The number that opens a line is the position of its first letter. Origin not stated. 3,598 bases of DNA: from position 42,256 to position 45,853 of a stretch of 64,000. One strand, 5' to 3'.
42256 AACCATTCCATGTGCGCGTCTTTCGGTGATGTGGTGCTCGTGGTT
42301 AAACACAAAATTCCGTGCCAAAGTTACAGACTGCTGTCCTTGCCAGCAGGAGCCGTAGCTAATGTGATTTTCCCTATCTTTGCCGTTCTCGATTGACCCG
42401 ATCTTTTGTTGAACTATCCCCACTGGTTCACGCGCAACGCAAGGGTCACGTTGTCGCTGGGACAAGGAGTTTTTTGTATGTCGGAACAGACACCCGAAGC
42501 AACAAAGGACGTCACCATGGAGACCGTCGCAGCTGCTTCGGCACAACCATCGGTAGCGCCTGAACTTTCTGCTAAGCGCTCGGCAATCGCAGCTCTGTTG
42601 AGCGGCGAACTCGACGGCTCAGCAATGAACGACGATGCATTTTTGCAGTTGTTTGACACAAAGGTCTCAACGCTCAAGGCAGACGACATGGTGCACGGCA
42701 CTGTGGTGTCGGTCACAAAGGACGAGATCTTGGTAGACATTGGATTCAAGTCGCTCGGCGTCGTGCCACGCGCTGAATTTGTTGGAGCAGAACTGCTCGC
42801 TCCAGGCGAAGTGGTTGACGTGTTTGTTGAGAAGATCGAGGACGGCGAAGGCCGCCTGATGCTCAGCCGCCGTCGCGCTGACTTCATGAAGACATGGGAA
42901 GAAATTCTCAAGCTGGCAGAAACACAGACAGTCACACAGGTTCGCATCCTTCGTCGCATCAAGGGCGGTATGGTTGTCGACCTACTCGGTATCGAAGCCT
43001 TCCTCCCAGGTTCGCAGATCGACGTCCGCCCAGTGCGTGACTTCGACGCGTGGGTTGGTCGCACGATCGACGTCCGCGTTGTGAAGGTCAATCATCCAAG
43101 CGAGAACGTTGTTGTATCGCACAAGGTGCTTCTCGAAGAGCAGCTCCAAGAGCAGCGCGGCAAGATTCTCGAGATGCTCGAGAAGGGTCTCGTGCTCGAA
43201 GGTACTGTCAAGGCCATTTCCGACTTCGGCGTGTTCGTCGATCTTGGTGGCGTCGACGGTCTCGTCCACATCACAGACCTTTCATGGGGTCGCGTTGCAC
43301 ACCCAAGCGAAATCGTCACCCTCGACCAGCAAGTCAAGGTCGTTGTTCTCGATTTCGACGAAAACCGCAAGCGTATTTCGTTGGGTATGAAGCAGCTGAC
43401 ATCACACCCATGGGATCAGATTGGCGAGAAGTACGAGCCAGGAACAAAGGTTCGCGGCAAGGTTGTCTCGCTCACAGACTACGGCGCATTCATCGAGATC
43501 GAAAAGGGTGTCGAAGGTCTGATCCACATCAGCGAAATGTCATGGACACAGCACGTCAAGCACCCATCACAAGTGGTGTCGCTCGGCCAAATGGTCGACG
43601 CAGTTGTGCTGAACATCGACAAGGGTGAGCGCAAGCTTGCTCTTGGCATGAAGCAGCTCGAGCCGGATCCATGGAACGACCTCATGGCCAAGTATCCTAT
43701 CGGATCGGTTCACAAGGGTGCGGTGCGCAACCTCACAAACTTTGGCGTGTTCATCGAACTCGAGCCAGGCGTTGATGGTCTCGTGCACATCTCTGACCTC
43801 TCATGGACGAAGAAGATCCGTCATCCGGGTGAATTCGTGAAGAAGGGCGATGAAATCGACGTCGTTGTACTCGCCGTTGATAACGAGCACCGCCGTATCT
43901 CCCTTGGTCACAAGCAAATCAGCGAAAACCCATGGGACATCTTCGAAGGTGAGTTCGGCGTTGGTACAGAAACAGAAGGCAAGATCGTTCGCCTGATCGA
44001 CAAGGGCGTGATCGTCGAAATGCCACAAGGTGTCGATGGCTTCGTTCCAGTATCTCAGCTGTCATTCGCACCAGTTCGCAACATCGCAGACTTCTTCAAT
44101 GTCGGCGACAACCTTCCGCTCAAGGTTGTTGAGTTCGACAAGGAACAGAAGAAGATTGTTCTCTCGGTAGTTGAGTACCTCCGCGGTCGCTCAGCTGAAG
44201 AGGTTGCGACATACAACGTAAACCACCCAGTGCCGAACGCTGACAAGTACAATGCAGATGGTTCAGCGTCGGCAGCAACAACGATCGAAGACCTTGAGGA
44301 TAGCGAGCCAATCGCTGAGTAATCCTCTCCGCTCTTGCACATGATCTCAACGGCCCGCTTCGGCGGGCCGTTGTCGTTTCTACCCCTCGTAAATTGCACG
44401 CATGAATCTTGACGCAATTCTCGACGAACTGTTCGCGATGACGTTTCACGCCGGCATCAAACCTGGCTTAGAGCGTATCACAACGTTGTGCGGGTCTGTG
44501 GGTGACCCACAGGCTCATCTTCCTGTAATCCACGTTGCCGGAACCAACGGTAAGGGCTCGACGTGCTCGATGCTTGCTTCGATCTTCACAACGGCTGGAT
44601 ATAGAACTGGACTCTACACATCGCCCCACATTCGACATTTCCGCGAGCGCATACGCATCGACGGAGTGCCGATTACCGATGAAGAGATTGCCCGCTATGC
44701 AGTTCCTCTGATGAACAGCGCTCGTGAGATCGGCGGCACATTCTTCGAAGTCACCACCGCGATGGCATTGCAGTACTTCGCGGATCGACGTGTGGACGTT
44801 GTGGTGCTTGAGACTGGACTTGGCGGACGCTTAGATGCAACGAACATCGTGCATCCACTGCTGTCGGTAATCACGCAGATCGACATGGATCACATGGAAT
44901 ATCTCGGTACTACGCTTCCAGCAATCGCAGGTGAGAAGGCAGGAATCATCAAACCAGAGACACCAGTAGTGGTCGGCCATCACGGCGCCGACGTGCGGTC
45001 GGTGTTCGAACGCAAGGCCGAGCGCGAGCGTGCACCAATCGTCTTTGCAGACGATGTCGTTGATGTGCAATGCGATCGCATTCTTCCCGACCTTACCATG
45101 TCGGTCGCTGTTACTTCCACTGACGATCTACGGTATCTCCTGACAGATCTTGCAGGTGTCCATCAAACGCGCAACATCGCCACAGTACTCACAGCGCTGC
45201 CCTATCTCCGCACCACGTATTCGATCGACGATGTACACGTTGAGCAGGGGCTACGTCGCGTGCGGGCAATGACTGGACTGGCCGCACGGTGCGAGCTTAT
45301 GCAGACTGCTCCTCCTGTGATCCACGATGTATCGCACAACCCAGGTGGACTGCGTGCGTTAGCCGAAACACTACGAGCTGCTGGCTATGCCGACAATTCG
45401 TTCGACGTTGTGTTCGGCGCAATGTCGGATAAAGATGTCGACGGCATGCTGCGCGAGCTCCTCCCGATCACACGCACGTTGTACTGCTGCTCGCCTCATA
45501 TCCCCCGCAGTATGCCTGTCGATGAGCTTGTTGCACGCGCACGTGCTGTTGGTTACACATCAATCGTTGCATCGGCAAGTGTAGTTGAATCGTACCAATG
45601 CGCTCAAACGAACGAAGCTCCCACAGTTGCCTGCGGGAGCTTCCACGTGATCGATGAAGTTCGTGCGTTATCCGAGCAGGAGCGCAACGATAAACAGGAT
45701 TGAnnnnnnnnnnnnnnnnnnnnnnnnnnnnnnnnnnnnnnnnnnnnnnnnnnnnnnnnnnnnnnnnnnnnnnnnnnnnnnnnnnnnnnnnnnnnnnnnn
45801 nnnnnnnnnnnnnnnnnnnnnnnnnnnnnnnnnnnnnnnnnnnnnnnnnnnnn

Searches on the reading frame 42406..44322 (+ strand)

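Call 60: search_protein_families(library=pfam, proteins=[window:42406-44322:+], max_evalue=0.0001)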
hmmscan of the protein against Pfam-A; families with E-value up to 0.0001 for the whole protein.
window:42406-44322:+ (638 aa): 5 families
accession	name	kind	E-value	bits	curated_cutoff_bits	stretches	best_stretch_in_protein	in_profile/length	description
PF00575.29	S1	-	1.3e-87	288.7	22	6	342-416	1-74/74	S1 RNA binding domain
PF23459.1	S1_RRP5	-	1.7e-27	96.2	27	2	343-413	1-70/72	RRP5 S1 domain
PF21710.3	Spt6_S1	-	1.5e-10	41.6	27.5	0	353-408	24-79/91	Spt6, S1/OB domain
PF13509.12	S1_2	-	2.1e-07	31.4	21.8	0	346-379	2-35/61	S1 domain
PF17092.11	PCB_OB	-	6.5e-05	24.1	27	0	349-397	35-93/111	Penicillin-binding protein OB-like domain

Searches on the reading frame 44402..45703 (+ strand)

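Call 60: search_protein_families(library=pfam, proteins=[window:44402-45703:+], max_evalue=0.0001)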
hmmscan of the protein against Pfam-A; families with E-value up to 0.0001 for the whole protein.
window:44402-45703:+ (433 aa): 2 families
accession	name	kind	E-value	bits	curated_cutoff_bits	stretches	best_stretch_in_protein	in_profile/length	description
PF02875.26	Mur_ligase_C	-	1.7e-12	48.7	28.4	1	296-391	2-101/127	Mur ligase, glutamate ligase domain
PF08245.18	Mur_ligase_M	-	1.1e-10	42.3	24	1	45-264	1-198/200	Mur ligase middle domain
